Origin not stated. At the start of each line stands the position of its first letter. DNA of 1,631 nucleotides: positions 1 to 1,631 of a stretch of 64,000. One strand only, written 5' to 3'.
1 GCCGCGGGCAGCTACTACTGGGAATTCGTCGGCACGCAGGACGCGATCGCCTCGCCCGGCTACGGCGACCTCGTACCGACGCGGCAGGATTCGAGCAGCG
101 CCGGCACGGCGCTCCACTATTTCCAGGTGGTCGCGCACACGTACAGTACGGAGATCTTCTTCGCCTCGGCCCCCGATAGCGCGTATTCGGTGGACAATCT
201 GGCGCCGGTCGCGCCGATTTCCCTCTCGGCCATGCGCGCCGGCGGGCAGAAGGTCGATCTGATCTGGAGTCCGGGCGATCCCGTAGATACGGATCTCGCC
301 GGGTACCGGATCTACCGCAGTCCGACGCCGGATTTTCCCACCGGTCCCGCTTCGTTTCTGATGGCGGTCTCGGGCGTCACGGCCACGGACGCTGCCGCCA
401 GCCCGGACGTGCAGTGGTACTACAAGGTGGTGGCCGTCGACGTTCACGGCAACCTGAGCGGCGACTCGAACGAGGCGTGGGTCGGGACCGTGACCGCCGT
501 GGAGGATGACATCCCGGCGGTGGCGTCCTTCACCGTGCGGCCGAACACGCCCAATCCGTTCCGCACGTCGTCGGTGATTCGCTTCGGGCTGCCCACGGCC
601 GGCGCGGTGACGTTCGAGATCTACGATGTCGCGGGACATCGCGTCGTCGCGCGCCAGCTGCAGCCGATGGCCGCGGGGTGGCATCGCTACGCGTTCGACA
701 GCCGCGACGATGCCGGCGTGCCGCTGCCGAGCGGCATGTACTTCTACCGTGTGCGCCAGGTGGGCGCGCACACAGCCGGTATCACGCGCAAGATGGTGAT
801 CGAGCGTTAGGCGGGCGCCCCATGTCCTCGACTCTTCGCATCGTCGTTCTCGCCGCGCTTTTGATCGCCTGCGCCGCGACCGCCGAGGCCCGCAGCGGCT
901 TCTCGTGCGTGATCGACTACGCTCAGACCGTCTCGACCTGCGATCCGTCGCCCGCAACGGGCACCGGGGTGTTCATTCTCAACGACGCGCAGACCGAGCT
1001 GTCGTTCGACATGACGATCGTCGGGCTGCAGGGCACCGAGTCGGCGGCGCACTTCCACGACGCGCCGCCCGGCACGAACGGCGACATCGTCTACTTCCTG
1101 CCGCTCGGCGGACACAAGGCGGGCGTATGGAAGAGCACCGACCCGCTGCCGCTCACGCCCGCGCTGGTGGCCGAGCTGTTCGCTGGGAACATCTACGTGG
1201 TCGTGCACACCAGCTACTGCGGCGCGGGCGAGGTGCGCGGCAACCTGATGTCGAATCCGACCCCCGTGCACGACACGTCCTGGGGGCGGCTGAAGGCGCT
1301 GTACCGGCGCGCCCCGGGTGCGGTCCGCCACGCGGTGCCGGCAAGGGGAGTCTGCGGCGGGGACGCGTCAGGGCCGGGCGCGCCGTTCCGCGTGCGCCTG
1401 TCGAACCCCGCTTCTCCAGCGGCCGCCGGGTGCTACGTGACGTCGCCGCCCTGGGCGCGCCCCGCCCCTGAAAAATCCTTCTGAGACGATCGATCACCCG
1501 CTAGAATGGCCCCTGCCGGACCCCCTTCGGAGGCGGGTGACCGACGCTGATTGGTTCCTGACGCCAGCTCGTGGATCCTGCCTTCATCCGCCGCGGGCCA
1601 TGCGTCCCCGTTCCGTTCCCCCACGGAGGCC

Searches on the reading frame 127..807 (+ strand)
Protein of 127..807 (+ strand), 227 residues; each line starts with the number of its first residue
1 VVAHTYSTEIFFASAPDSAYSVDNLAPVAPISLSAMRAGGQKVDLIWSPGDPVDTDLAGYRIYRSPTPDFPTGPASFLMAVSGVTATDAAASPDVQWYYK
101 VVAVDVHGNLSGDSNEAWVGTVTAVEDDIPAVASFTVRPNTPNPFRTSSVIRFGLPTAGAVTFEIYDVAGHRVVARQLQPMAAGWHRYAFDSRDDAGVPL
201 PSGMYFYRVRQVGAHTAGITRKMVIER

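Call 3: search_protein_families(library=pfam, proteins=[window:127-807:+], max_evalue=0.1)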
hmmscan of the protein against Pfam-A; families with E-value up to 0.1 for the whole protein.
window:127-807:+ (227 aa): 3 families
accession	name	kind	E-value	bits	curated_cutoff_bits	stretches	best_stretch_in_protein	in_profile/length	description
PF13860.13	FlgD_ig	-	1.5e-08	34.9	27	1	157-211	21-75/79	FlgD Ig-like domain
PF18962.6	Por_Secre_tail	-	0.0087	16.8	27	1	142-214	3-67/75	Secretion system C-terminal sorting domain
PF13585.12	CHU_C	-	0.057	14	27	1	160-211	28-72/86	CHU_C Type IX secretion signal domain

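Call 4: search_protein_families(library=ncbifam, proteins=[window:127-807:+], max_evalue=0.1)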
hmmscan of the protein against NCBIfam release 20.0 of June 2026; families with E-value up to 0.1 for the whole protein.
window:127-807:+ (227 aa): 9 families
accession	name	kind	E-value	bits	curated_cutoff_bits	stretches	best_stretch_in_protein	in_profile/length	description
TIGR04183.1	Por_Secre_tail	domain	2.1e-07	30.8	23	1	141-212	2-61/72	T9SS type A sorting domain-containing protein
NF041611.1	exoglucan_CbhB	equivalog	2.6e-06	25.8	1950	1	19-132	698-801/997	exoglucanase CbhB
NF033707.1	T9SS_sortase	equivalog_domain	5.6e-05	21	420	1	102-210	971-1076/1095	type IX secretion system sortase PorU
NF009277.0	PRK12634.1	equivalog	0.00044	20.4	333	1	156-222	119-183/221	flagellar basal body rod modification protein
NF005176.1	PRK06655.1-1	equivalog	0.00055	19.9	230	1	157-211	95-149/197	flagellar hook assembly protein FlgD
NF009276.0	PRK12633.1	equivalog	0.00074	19.3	383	1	157-216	127-186/234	flagellar basal body rod modification protein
NF052323.1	T9SSA_dep_M6i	equivalog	0.0038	15.2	600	1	140-210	960-1025/1043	T9SS-dependent M6-like inactivated metalloprotease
NF009453.0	PRK12813.1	equivalog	0.035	13.6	264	1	158-213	123-175/223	flagellar basal body rod modification protein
NF009452.0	PRK12812.1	equivalog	0.087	12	258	0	159-209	152-204/289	flagellar basal body rod modification protein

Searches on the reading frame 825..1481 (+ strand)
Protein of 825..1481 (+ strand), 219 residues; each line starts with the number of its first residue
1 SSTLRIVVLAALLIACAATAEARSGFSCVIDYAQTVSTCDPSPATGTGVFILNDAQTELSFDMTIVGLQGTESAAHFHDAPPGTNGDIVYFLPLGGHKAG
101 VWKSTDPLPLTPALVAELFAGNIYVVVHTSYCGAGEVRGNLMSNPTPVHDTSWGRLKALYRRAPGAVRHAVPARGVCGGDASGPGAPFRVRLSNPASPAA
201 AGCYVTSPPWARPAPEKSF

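Call 3: search_protein_families(library=pfam, proteins=[window:825-1481:+], max_evalue=0.1)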
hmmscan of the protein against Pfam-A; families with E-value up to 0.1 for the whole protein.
window:825-1481:+ (219 aa): 1 family
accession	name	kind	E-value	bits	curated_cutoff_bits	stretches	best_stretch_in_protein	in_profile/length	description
PF07452.17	CHRD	-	3.1e-20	73.7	24.1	1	28-141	3-117/117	CHRD domain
